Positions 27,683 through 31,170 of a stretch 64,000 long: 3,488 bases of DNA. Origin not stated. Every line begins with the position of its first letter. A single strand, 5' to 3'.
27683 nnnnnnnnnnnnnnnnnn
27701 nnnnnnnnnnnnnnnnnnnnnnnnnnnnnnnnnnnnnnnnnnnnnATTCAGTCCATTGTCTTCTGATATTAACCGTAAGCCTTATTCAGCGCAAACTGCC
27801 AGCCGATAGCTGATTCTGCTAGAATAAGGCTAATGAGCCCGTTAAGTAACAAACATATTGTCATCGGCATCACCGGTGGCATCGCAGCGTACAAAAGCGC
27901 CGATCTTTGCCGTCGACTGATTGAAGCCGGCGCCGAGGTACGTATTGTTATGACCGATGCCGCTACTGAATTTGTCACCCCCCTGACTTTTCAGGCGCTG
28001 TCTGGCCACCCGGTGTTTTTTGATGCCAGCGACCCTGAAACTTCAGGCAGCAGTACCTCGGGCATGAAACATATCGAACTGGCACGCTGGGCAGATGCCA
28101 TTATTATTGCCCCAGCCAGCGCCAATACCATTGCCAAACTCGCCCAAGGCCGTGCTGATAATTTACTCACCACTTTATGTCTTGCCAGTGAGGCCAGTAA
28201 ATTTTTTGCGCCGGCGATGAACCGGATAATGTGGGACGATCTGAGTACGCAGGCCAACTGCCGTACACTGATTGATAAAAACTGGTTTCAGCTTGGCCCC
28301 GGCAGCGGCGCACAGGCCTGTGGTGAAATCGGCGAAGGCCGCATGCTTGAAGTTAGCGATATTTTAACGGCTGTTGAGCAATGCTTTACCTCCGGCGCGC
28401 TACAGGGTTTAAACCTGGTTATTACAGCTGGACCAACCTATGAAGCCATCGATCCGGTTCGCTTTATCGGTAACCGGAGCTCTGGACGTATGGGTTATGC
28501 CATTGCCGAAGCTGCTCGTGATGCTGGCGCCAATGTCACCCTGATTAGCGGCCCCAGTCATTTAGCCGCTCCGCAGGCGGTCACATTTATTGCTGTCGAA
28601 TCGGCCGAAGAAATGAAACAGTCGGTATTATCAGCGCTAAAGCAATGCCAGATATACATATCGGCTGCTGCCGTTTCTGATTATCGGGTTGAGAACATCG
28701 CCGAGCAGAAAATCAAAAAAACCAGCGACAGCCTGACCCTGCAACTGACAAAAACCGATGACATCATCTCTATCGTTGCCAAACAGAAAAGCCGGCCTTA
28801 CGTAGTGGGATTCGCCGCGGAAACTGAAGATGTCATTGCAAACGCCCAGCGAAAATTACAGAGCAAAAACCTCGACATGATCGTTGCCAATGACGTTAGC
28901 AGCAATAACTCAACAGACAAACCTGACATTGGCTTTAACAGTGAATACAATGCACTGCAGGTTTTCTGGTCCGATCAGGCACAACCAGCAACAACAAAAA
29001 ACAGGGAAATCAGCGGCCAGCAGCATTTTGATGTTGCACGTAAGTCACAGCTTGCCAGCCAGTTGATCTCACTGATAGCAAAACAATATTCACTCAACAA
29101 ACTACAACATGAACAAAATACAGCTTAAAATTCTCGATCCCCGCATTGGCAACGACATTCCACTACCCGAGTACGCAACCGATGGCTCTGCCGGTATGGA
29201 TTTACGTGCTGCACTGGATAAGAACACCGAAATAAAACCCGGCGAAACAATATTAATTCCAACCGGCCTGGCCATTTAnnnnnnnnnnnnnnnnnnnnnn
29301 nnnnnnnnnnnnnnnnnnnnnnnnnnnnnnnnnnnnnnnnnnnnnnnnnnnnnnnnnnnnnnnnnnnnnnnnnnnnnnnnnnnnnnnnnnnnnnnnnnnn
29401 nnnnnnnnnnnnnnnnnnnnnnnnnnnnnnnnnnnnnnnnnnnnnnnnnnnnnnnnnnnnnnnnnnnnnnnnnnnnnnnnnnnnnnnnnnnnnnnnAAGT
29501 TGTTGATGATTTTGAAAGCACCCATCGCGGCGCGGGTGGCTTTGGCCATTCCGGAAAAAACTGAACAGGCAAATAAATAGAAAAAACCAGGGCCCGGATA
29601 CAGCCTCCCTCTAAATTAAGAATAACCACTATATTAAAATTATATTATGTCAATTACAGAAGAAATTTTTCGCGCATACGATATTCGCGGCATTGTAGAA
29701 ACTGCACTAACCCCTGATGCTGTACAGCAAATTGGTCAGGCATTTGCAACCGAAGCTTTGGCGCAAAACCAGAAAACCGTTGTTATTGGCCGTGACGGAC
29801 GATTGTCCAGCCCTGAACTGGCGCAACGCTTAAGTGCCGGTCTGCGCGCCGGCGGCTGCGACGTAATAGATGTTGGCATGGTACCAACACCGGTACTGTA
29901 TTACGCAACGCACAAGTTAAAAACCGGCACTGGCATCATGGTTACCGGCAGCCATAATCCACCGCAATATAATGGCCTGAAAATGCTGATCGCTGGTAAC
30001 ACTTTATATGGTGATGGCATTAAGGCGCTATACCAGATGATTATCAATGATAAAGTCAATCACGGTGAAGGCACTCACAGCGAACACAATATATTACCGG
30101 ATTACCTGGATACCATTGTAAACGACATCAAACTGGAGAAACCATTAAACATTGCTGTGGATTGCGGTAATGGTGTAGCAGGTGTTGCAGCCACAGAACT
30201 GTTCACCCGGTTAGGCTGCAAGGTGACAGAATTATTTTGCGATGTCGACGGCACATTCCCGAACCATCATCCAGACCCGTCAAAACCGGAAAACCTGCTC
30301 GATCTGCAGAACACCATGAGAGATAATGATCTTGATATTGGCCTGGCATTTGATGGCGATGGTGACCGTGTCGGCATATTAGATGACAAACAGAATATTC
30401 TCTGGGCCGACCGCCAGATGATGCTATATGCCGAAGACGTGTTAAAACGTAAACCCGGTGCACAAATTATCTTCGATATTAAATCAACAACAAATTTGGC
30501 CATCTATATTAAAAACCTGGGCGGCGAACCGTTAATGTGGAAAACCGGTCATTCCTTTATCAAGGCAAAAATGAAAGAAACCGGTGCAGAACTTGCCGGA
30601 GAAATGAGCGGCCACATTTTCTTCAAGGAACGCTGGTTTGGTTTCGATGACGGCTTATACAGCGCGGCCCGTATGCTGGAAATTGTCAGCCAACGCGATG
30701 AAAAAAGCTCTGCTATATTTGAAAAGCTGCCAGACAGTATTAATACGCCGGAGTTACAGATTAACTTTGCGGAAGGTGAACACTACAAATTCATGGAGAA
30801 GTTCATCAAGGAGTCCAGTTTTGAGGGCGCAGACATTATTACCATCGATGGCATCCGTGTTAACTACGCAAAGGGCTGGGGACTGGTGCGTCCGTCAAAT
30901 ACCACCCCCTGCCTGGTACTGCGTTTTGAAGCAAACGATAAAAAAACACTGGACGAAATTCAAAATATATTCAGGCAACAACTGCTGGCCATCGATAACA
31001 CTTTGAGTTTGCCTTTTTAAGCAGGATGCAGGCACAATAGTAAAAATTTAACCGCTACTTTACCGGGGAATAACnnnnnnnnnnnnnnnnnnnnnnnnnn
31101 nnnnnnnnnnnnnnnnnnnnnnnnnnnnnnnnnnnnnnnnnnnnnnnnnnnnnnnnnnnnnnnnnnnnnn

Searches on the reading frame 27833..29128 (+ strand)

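Call 78: search_protein_families(library=pfam, proteins=[window:27833-29128:+], max_evalue=0.00001)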
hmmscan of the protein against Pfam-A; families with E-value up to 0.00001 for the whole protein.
window:27833-29128:+ (431 aa): 2 families
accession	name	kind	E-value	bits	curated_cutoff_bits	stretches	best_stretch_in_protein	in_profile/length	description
PF04127.22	DFP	-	8e-71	238.1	22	1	190-375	1-183/186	DNA/pantothenate metabolism flavoprotein C-terminal domain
PF02441.25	Flavoprotein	-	6.4e-35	120.6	22.7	1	7-183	1-160/162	Flavoprotein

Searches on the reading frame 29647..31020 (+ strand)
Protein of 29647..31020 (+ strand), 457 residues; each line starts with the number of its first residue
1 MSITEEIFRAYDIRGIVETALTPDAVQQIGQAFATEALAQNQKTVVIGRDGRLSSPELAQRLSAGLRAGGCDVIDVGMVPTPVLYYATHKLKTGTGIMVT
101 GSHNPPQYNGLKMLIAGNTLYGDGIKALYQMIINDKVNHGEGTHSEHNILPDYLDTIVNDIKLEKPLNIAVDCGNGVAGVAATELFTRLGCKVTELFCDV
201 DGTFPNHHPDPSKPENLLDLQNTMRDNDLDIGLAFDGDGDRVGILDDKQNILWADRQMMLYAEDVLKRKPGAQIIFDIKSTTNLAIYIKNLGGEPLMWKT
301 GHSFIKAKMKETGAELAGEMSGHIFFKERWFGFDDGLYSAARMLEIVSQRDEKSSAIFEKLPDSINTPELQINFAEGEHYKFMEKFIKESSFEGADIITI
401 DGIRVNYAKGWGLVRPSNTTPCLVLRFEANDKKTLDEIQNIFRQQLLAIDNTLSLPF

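Call 78: search_protein_families(library=pfam, proteins=[window:29647-31020:+], max_evalue=0.00001)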
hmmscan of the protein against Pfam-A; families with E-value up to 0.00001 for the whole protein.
window:29647-31020:+ (457 aa): 4 families
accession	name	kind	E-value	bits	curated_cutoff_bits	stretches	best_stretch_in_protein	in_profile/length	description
PF02878.22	PGM_PMM_I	-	1.8e-39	135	22.5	1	6-132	2-131/138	Phosphoglucomutase/phosphomannomutase, alpha/beta/alpha domain I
PF02879.22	PGM_PMM_II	-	4e-26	92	29.3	1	152-248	2-102/103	Phosphoglucomutase/phosphomannomutase, alpha/beta/alpha domain II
PF02880.22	PGM_PMM_III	-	7.2e-25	87.8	20.7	1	255-362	3-112/115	Phosphoglucomutase/phosphomannomutase, alpha/beta/alpha domain III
PF00408.26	PGM_PMM_IV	-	3.4e-11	43.5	23.1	1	392-443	21-66/68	Phosphoglucomutase/phosphomannomutase, C-terminal domain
